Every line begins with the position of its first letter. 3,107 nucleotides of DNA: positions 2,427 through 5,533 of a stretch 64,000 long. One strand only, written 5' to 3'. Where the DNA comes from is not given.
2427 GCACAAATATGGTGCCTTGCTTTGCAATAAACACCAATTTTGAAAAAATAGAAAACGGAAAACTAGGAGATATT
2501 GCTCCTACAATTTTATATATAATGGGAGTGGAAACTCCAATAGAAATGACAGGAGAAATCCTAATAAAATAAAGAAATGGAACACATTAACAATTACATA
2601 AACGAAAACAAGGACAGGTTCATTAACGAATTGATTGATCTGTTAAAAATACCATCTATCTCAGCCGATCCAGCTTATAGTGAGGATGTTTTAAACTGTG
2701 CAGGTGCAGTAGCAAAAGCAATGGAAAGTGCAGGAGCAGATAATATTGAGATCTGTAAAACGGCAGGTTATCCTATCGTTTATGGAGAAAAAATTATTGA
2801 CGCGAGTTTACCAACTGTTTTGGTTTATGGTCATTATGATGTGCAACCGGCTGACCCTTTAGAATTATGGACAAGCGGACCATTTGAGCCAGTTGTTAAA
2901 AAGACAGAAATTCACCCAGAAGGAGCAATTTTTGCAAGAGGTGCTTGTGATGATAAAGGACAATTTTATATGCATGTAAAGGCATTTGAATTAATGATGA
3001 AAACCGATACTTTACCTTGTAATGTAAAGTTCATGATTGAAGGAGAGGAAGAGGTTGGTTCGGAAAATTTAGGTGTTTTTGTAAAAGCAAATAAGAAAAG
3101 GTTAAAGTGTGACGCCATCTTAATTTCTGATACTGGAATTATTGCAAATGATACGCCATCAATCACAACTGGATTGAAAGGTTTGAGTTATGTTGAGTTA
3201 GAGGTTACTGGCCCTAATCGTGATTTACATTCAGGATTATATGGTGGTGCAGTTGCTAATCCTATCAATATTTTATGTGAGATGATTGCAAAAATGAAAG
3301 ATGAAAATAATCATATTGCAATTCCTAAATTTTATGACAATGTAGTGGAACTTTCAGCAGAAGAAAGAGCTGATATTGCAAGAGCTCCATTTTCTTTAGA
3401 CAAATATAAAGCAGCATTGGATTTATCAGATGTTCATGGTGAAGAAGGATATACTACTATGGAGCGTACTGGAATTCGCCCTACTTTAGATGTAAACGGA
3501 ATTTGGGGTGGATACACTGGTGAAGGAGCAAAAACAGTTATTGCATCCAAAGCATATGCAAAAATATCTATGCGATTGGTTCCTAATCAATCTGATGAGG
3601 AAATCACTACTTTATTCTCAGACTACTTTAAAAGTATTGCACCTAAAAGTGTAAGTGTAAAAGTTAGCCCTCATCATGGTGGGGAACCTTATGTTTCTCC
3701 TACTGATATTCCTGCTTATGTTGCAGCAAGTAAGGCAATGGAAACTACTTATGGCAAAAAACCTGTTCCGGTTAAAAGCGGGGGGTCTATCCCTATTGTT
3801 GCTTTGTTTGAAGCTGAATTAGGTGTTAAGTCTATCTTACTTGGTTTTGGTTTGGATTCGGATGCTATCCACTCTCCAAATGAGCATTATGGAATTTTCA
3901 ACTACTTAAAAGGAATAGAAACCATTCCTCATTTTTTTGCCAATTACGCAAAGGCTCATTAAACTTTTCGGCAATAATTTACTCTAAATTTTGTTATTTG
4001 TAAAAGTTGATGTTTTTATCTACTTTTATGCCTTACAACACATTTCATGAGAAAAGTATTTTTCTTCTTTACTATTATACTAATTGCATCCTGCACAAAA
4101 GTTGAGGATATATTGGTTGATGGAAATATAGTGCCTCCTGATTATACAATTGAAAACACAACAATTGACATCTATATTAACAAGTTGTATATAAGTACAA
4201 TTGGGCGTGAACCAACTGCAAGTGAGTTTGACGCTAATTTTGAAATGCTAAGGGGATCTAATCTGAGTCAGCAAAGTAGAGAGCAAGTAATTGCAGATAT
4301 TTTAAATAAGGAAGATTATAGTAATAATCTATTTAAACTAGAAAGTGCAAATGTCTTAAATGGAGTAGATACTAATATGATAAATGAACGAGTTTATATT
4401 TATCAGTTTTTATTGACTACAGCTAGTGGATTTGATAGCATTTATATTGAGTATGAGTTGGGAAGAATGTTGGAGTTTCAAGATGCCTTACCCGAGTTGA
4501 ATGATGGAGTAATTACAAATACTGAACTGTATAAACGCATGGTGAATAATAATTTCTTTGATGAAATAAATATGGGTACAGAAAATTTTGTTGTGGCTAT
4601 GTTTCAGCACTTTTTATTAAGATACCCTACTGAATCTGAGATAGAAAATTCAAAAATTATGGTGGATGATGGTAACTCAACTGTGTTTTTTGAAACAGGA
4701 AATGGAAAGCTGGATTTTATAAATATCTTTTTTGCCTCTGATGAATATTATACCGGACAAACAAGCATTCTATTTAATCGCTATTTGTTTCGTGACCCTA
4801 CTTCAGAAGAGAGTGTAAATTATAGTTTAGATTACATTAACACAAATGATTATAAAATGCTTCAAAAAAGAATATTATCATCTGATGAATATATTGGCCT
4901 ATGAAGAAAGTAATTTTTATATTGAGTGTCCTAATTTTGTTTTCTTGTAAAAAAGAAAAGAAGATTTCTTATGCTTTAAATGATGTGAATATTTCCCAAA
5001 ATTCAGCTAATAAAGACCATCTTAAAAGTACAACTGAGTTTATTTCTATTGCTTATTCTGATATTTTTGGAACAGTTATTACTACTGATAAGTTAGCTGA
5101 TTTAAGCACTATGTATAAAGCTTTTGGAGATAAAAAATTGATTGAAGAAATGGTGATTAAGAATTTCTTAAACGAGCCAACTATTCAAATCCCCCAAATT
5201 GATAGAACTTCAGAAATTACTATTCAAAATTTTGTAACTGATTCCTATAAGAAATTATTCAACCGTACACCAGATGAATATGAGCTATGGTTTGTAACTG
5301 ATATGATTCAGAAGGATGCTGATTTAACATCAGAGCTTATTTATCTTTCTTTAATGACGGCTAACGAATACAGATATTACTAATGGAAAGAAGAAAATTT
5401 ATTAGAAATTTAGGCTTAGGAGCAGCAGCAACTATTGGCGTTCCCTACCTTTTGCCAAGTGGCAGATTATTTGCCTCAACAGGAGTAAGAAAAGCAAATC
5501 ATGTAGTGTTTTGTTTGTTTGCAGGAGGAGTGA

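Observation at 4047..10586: Seven-gene, translationally coupled operon of exported proteins with no recognised function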

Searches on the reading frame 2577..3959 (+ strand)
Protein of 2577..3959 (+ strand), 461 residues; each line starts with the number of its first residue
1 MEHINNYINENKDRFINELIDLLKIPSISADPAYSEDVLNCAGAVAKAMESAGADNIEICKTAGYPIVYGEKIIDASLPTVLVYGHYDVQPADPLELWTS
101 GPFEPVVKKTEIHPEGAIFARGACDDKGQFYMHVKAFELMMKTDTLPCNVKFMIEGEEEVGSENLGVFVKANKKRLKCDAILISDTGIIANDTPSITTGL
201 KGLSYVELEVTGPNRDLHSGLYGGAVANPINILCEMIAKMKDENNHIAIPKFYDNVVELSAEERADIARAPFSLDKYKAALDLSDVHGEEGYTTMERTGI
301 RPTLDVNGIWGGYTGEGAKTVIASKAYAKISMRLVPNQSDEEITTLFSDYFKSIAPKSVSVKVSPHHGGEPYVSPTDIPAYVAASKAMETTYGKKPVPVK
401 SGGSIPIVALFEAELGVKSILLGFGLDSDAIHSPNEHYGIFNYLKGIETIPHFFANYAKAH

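Call 78: search_solved_structures(query=window:2577-3959:+, max_evalue=1e-10)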
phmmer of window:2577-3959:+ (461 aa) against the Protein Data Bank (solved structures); distinct sequences matched with E-value up to 1e-10: 7.
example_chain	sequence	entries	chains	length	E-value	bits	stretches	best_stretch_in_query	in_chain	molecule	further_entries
4ruh_A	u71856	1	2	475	7e-67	229.7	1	6-452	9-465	Cytosolic non-specific dipeptidase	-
2zof_A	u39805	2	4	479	3.1e-66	227.6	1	4-452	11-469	Cytosolic non-specific dipeptidase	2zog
4mmo_A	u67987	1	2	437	1.4e-64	222.2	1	15-455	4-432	Sso-CP2 metallo-carboxypetidase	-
4g1p_A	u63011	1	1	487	4.9e-58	200.5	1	8-459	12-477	Cys-Gly metallodipeptidase DUG1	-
3dlj_A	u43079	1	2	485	8.3e-58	199.8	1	2-461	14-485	Beta-Ala-His dipeptidase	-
2pok_A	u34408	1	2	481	5.2e-33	118.1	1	19-457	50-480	Peptidase, M20/M25/M40 family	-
3pfe_A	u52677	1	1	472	6e-21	78.3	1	16-439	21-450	Succinyl-diaminopimelate desuccinylase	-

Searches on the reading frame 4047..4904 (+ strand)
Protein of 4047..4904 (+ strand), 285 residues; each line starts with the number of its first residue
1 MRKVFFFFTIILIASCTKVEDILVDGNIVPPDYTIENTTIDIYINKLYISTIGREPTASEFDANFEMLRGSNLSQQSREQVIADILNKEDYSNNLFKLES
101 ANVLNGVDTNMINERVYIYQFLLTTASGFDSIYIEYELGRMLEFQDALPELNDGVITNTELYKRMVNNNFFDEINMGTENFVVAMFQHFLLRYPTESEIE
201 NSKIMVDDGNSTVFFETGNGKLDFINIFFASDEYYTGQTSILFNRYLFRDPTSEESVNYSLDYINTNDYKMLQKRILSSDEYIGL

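Call 3: search_protein_families(library=pfam, proteins=[window:4047-4904:+], max_evalue=1)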
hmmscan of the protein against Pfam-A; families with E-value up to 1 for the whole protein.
window:4047-4904:+ (285 aa): 3 families
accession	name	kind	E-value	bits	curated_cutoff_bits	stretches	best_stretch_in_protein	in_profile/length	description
PF00427.26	PBS_linker_poly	-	0.0016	18.9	28.7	0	240-282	71-113/126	Phycobilisome Linker polypeptide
PF13946.11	DUF4214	-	0.0098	16.4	23.2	0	37-83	17-60/72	Domain of unknown function (DUF4214)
PF11995.13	DUF3490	-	0.16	12.2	25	1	119-161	25-67/161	Domain of unknown function (DUF3490)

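Call 4: search_protein_families(library=ncbifam, proteins=[window:4047-4904:+], max_evalue=1)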
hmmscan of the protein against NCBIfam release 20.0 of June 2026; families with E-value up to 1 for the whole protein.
window:4047-4904:+ (285 aa): 0 families

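Call 47: search_protein_families(library=pfam, alignment_id=A6, max_evalue=1)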
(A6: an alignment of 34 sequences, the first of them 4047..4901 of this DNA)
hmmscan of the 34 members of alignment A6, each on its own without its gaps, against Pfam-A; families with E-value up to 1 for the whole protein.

A. member 1, window:4047-4901:+ (285 aa): 3 families
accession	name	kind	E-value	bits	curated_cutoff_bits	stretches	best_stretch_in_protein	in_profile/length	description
PF00427.26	PBS_linker_poly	-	0.0016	18.9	28.7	0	240-282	71-113/126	Phycobilisome Linker polypeptide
PF13946.11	DUF4214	-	0.0098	16.4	23.2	0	37-83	17-60/72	Domain of unknown function (DUF4214)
PF11995.13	DUF3490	-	0.16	12.2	25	1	119-161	25-67/161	Domain of unknown function (DUF3490)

B. families by the number of members that match (of 34 scanned): 18 families
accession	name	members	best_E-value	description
PF13946.11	DUF4214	33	2.8e-08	Domain of unknown function (DUF4214)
PF07587.16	PSD1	16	0.0026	Protein of unknown function (DUF1553)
PF00427.26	PBS_linker_poly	12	1.5e-07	Phycobilisome Linker polypeptide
PF18072.6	FGAR-AT_linker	3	0.063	Formylglycinamide ribonucleotide amidotransferase linker domain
PF17544.7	DUF5460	1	0.013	Family of unknown function (DUF5460)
PF08284.16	RVP_2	1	0.032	Retroviral aspartyl protease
PF06757.18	Ins_allergen_rp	1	0.047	Insect allergen related repeat, nitrile-specifier detoxification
PF19853.4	DUF6328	1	0.055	Family of unknown function (DUF6328)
PF09094.16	AmyA-A_glucT_m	1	0.067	Alpha-amylase/4-alpha-glucanotransferase, middle domain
PF12539.13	Csm1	1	0.075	Chromosome segregation protein Csm1/Pcs1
PF23713.2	WH_Egal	1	0.12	Egalitarian winged helix domain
PF08032.17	SpoU_sub_bind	1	0.13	RNA 2'-O ribose methyltransferase substrate binding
PF08222.17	HTH_CodY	1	0.14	CodY helix-turn-helix domain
PF02637.23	GatB_Yqey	1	0.15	GatB domain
PF11995.13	DUF3490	1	0.16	Domain of unknown function (DUF3490)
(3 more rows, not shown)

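Call 79: search_solved_structures(query=A6, max_evalue=1, show_alignments=2)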
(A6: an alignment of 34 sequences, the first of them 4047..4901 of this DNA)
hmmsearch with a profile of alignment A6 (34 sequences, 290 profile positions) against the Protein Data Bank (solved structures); distinct sequences matched with E-value up to 1: 12.
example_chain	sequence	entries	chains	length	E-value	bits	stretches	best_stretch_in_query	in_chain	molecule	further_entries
8imk_1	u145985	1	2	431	5.2e-05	25.8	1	133-211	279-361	ApcH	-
6kgx_b1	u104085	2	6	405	0.0044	19.5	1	153-210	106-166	LR2_Hb | Phycobilisome 31.8 kDa linker polypeptide, phycoerythrin-associated, rod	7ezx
7y4l_b7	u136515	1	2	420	0.0046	19.4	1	153-210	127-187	Phycobilisome 31.8 kDa linker polypeptide, phycoerythrin-associated, rod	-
7liz_A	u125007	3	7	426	0.0047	19.4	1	153-210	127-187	LR6 | Phycobilisome 31.8 kDa linker polypeptide, phycoerythrin-associated, rod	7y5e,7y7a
28li_A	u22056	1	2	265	0.072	15.5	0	4-57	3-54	Uncharacterized conserved protein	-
5h79_D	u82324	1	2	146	0.12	14.8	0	59-102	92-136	Immunoglobulin G-binding protein A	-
9n2d_D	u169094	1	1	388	0.19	14.1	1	1-57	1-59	Bam M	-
7y7a_e5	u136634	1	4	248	0.53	12.6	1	226-288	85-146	Phycobilisome 31.8 kDa linker polypeptide, phycoerythrin-associated, rod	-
4nf2_A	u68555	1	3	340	0.58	12.5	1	193-225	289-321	Ornithine carbamoyltransferase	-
4ep1_A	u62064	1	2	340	0.58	12.5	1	193-225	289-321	Ornithine carbamoyltransferase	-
6kgx_e3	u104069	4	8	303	0.76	12.1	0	226-288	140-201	LR2 | Phycobilisome 31.8 kDa linker polypeptide, phycoerythrin-associated, rod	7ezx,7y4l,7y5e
4npf_Y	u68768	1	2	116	0.77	12.1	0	64-106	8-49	Immunoglobulin G-binding protein A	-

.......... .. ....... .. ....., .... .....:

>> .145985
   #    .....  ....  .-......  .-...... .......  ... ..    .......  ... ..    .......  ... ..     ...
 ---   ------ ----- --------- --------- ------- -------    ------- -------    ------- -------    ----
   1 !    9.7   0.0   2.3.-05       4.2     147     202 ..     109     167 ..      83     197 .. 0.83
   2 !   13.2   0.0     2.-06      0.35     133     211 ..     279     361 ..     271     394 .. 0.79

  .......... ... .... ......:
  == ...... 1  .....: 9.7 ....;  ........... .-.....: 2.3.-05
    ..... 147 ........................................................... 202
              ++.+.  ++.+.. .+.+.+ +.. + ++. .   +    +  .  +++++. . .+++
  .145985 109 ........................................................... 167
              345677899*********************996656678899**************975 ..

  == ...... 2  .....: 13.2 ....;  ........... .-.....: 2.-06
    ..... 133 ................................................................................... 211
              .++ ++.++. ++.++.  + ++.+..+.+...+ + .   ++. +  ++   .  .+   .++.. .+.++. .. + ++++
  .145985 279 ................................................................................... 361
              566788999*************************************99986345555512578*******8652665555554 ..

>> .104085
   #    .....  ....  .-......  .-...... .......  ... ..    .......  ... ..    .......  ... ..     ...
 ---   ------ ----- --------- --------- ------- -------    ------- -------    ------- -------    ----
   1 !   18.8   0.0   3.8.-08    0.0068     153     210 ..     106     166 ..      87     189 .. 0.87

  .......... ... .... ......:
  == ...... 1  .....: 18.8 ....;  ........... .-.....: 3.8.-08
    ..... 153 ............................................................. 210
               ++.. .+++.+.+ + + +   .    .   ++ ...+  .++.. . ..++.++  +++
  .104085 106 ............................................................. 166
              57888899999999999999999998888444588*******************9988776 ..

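Call 88: list_cluster_members(proteins=[window:4047-4901:+, window:4901-5380:+, window:5383-6684:+, window:6689-7594:+, window:7598-8026:+, window:8032-10131:+, window:10134-10583:+])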
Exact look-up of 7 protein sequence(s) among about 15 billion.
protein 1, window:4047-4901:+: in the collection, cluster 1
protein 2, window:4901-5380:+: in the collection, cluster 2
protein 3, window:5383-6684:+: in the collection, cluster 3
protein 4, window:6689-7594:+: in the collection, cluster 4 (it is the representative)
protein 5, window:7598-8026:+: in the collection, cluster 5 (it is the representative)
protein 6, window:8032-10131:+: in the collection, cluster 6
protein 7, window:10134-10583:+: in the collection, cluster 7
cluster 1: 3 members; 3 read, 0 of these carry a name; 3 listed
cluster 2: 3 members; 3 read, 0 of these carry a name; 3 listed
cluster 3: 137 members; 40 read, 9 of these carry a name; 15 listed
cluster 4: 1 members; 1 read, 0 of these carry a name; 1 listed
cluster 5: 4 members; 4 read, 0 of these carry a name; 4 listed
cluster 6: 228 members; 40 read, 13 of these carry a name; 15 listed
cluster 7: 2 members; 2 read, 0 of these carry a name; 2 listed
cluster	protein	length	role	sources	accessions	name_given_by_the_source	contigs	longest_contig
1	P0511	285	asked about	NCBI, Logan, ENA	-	-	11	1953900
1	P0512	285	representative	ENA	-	-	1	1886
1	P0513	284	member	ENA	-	-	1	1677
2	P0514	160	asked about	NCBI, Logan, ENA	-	-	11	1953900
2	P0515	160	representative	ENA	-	-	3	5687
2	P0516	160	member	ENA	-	-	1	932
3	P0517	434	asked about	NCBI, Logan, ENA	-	-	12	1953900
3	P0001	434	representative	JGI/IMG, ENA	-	-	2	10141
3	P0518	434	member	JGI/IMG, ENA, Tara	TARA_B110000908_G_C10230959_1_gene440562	strand:- start:223 stop:1527 length:1305 start_codon:yes stop_codon:yes gene_type:complete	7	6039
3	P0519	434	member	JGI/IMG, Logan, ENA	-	hypothetical protein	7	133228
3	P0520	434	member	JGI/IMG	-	hypothetical protein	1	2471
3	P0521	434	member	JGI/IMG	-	hypothetical protein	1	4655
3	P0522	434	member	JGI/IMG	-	hypothetical protein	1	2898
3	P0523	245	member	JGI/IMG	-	hypothetical protein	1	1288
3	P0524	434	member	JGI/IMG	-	hypothetical protein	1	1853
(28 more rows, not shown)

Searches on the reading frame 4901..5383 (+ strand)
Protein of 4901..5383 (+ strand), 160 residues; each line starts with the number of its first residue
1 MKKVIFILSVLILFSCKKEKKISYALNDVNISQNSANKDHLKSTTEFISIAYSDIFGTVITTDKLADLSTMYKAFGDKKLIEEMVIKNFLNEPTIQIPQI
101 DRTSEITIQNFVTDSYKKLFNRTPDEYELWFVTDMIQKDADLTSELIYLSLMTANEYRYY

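Call 3: search_protein_families(library=pfam, proteins=[window:4901-5383:+], max_evalue=1)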
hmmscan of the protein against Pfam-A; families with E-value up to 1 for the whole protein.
window:4901-5383:+ (160 aa): 4 families
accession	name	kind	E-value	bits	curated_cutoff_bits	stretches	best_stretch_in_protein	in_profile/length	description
PF13946.11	DUF4214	-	0.001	19.5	23.2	1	106-141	18-53/72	Domain of unknown function (DUF4214)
PF21991.1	capSnatchArena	-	0.019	15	24.2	1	74-129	44-99/194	Cap-snatching endonuclease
PF15838.10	LLCFC1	-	0.086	13.2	27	1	126-146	30-50/72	LLLL and CFNLAS motif-containing protein 1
PF08953.17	DUF1899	-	0.16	12.2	20.7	1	23-52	19-48/66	Domain of unknown function (DUF1899)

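Call 4: search_protein_families(library=ncbifam, proteins=[window:4901-5383:+], max_evalue=1)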
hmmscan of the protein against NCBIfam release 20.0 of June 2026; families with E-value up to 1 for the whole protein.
window:4901-5383:+ (160 aa): 2 families
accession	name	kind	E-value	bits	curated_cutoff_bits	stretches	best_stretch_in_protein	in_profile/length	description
NF053559.1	LolB1_Flavo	equivalog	0.0038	16.7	50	1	5-48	2-45/244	lipoprotein insertase outer membrane protein LolB1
NF058647.1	lipo_LytA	equivalog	0.1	12.8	110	1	1-52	1-53/107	acidic lipoprotein LytA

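Call 48: search_protein_families(library=pfam, alignment_id=A7, max_evalue=1)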
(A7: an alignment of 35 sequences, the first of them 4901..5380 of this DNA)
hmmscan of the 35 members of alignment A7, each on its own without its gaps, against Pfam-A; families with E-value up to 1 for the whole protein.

A. member 1, window:4901-5380:+ (160 aa): 4 families
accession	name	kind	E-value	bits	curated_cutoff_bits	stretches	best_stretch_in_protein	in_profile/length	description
PF13946.11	DUF4214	-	0.001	19.5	23.2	1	106-141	18-53/72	Domain of unknown function (DUF4214)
PF21991.1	capSnatchArena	-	0.019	15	24.2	1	74-129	44-99/194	Cap-snatching endonuclease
PF15838.10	LLCFC1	-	0.086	13.2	27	1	126-146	30-50/72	LLLL and CFNLAS motif-containing protein 1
PF08953.17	DUF1899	-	0.16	12.2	20.7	1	23-52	19-48/66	Domain of unknown function (DUF1899)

B. families by the number of members that match (of 35 scanned): 24 families
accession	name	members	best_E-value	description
PF13946.11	DUF4214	18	0.001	Domain of unknown function (DUF4214)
PF08953.17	DUF1899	2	0.026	Domain of unknown function (DUF1899)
PF08763.17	Ca_chan_IQ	2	0.08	Voltage gated calcium channel IQ domain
PF16386.10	DUF4995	1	0.00088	Domain of unknown function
PF08139.17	LPAM_1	1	0.0018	Prokaryotic membrane lipoprotein lipid attachment site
PF09194.16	Endonuc-BsobI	1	0.0038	Restriction endonuclease BsobI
PF11357.14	Spy1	1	0.0092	Cell cycle regulatory protein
PF20577.3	Phage_ORF5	1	0.016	Phage ORF5 protein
PF21991.1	capSnatchArena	1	0.019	Cap-snatching endonuclease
PF24798.1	Ig-CFAP74_4th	1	0.022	CFAP74 forth Ig-like domain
PF20101.4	DUF6491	1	0.041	Family of unknown function (DUF6491)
PF19558.4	DUF6080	1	0.056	Family of unknown function (DUF6080)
PF22343.1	Surface-like_ins_dom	1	0.067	Pilus-presented adhesin helical insertion domain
PF19065.6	P8_CR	1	0.083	Minor capsid protein P8 central region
PF15838.10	LLCFC1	1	0.086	LLLL and CFNLAS motif-containing protein 1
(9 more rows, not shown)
